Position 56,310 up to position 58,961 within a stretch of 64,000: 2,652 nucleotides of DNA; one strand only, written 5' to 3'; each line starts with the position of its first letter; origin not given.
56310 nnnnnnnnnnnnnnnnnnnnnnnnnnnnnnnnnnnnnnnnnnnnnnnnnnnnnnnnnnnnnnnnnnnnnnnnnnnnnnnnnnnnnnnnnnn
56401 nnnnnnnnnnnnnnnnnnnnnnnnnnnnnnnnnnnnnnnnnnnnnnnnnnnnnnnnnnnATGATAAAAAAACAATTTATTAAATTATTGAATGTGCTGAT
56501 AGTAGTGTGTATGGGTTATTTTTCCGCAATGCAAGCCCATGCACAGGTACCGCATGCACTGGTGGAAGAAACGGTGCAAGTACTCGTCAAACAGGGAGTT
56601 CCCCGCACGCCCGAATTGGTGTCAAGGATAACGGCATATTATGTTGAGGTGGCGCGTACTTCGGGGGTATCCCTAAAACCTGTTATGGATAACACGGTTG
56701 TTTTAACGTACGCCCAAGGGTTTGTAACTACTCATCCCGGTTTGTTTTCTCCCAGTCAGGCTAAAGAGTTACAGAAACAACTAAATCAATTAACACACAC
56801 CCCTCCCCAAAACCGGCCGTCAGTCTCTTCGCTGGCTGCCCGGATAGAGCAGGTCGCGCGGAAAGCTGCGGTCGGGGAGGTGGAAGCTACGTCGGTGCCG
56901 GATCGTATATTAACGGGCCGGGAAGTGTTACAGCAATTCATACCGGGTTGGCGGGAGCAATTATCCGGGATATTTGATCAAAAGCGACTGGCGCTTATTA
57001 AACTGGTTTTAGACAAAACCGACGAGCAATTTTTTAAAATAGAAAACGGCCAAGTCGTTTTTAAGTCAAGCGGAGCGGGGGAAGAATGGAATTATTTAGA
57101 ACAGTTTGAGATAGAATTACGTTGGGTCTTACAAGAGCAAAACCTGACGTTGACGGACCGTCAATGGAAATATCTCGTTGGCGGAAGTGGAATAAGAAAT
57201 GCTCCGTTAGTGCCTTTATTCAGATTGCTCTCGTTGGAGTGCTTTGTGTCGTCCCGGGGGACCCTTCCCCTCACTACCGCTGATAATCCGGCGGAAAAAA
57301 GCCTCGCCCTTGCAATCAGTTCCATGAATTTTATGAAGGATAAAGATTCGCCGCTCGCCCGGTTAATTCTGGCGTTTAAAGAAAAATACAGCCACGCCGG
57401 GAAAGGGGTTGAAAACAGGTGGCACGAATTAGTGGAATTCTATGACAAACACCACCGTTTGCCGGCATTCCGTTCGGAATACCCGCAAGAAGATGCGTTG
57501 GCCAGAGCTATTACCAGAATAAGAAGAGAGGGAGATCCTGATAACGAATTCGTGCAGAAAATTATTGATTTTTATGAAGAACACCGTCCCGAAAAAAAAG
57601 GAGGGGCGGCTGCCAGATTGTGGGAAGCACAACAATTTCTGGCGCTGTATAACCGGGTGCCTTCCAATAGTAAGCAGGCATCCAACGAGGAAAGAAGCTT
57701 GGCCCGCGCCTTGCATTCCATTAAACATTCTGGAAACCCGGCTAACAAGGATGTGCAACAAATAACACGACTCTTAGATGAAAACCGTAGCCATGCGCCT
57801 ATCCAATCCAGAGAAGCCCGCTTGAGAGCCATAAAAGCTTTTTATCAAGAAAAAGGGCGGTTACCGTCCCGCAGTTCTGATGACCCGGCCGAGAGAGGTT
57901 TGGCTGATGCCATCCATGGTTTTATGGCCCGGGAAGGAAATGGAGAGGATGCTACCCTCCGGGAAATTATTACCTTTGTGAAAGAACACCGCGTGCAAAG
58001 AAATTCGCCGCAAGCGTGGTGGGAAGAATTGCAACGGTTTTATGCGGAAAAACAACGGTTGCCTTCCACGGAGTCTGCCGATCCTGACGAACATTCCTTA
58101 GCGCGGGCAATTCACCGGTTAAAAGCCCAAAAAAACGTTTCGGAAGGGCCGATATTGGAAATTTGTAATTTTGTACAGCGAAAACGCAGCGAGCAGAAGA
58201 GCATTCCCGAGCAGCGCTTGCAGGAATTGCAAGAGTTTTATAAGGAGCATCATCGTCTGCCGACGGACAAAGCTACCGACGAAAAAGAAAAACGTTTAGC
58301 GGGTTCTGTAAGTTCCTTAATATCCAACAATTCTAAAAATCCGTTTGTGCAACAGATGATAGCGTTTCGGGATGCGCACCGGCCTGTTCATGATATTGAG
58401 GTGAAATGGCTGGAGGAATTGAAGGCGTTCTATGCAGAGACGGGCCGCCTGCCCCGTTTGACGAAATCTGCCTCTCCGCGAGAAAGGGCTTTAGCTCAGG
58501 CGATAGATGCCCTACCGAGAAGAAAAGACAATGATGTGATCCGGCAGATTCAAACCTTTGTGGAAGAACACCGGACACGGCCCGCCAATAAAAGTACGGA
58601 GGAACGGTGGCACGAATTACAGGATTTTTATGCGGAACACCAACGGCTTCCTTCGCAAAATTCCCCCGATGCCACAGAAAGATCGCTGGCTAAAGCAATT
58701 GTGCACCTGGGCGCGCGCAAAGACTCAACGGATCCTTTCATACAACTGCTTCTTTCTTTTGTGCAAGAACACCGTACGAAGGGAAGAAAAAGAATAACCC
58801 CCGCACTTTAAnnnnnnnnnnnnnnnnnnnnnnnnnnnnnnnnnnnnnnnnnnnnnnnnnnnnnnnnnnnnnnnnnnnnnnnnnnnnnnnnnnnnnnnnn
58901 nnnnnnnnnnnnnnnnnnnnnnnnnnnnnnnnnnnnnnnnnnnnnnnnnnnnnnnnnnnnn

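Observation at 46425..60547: Three exported proteins built from tandem HA-like repeats, two with basic NLS/AT-hook-like tails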

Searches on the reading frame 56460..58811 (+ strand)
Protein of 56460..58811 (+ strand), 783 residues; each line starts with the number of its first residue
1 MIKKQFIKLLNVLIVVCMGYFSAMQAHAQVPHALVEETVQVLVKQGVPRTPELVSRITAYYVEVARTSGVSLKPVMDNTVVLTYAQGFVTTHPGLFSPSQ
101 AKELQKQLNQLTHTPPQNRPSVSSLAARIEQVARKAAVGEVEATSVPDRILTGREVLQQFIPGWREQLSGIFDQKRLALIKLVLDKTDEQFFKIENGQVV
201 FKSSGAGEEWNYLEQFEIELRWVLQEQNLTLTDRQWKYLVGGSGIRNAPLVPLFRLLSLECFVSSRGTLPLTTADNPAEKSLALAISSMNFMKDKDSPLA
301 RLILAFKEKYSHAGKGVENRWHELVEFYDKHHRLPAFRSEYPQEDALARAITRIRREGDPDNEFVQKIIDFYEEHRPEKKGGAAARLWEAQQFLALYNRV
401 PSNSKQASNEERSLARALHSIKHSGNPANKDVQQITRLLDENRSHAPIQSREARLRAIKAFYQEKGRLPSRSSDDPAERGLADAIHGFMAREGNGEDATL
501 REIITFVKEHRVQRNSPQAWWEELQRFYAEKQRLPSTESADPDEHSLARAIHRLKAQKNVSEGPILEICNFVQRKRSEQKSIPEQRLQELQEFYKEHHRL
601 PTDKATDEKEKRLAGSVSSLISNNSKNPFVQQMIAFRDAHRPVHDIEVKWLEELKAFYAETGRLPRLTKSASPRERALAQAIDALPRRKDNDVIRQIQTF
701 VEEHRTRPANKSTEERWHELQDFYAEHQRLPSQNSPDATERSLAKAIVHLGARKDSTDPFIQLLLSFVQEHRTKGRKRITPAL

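Call 3: search_protein_families(library=pfam, proteins=[window:56460-58811:+], max_evalue=1)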
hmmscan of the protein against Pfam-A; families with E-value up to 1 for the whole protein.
window:56460-58811:+ (783 aa): 8 families
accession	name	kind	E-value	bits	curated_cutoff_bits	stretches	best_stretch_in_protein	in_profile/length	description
PF09373.15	PMBR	-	1.7e-08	34.6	24.9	0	458-470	17-29/33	Pseudomurein-binding repeat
PF16191.10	E1_4HB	-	2.5e-06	27.8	25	0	455-478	37-60/70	Ubiquitin-activating enzyme E1 four-helix bundle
PF03457.19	HA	-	3.6e-05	24.4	28.4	0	584-613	6-35/64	Helicase associated domain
PF18780.6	HNH_repeat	-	0.00075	20.2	26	0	584-607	4-27/54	Homing endonuclease associated repeat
PF07319.16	DnaI_N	-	0.02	16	24.1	0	696-732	33-69/94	Primosomal protein DnaI N-terminus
PF23420.1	DUF7108_C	-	0.027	15.1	27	1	675-747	10-82/90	DUF7108, C-terminal domain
PF11802.13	CENP-K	-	0.037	14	27.2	1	542-612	125-193/263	Centromere-associated protein K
PF24881.1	DUF7739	-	0.056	14.5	27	1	95-137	48-89/98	Domain of unknown function (DUF7739)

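Call 8: find_homologous_proteins(query=window:56460-58811:+)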
Query window:56460-58811:+ (783 aa): 1 proteins with E <= 0.001 among 8000 candidates.
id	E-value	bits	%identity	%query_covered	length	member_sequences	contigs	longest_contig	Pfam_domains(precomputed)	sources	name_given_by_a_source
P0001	0.0e+0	1734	99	100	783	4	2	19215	PF16191.11,PF09373.16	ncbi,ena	-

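Call 9: find_encoding_contigs(protein=P0001, flank=10000, max_places=6)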
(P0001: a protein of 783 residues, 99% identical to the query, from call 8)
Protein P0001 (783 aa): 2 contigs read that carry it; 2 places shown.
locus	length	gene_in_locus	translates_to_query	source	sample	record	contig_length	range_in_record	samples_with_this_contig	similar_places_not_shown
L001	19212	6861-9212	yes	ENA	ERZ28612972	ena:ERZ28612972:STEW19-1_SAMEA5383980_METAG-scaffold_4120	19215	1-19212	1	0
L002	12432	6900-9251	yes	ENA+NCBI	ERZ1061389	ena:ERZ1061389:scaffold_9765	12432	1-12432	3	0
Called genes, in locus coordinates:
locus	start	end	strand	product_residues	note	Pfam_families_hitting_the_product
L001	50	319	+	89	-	PF00312:Ribosomal_S15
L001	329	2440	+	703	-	PF01138:RNase_PH, PF03725:RNase_PH_C, PF03726:PNPase (weak), PF01138:RNase_PH, PF00013:KH_1, PF00575:S1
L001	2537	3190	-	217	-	-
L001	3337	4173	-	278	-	-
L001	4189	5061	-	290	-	-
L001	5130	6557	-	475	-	-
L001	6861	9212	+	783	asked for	PF16191:E1_4HB (faint), PF09373:PMBR (faint)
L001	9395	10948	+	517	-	-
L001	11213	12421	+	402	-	-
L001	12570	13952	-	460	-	PF04055:Radical_SAM, PF06968:BATS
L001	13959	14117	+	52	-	-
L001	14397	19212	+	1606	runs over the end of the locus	?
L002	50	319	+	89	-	PF00312:Ribosomal_S15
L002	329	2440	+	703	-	PF01138:RNase_PH, PF03725:RNase_PH_C, PF03726:PNPase (weak), PF01138:RNase_PH, PF00013:KH_1, PF00575:S1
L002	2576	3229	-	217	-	-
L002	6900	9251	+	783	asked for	PF16191:E1_4HB (faint), PF09373:PMBR (faint)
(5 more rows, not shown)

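Call 14: find_related_loci(query=A2, collection=genome_contigs, flank=10000)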
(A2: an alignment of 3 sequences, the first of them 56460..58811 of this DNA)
Query A2 (783 aa) in genome_contigs; peptide patterns used: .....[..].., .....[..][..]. (x = any residue, [..] = any of these).
599 stretches matched a pattern, but none encodes a relative of the query by tblastn (E <= 1e-3).

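Call 26: search_solved_structures(query=window:56460-58811:+, max_evalue=1)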
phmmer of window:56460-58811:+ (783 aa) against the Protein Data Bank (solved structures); distinct sequences matched with E-value up to 1: 0.

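Call 53: search_protein_families(library=ncbifam, proteins=[window:56460-58811:+], max_evalue=0.01)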
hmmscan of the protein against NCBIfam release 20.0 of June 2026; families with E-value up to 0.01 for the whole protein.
window:56460-58811:+ (783 aa): 1 family
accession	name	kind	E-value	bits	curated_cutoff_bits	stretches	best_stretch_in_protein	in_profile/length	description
NF053604.1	PyCsp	equivalog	0.0077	16.5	120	0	583-604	7-28/67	RNA chaperone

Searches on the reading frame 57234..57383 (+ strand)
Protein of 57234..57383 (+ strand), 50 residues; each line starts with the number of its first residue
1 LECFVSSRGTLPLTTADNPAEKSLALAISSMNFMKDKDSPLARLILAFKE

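Call 45: find_homologous_proteins(query=A5, max_evalue=0.00001)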
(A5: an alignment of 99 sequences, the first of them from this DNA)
Query A5 (99 sequences) (50 aa, profile of the alignment): 1 proteins with E <= 0.00001 among 50 candidates.
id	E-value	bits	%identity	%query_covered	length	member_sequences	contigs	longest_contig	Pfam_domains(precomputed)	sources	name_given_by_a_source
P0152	5.1e-7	48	-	-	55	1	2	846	-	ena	-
